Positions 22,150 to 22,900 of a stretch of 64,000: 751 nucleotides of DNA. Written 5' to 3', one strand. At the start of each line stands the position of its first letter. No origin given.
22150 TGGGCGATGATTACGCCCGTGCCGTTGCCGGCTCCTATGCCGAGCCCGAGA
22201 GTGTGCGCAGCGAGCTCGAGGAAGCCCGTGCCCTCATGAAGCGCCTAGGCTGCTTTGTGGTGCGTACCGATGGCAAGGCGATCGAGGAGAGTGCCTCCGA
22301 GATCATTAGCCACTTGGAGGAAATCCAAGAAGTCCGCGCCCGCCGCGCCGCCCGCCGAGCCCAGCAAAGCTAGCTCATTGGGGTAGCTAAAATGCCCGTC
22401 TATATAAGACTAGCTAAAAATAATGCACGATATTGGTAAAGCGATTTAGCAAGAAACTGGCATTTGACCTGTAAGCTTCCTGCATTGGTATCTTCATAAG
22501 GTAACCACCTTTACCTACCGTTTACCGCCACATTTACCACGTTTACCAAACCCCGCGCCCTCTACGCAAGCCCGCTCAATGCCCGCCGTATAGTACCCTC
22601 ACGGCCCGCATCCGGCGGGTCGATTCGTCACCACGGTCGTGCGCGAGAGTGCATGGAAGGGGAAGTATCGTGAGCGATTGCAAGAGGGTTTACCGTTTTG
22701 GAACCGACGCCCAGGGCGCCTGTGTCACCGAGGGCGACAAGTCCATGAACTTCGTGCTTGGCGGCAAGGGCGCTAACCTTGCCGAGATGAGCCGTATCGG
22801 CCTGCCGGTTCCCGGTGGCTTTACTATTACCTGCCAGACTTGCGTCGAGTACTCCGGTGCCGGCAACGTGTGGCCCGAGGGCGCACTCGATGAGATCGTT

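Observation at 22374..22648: Phased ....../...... hexamer array and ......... direct repeats upstream of ppdK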

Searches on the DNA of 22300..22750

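Call 8: search_rna_families(source=window, start=22300, end=22750, threshold=evalue, max_evalue=10)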
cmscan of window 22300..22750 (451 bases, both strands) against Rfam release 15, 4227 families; matches with E-value up to 10: 0.
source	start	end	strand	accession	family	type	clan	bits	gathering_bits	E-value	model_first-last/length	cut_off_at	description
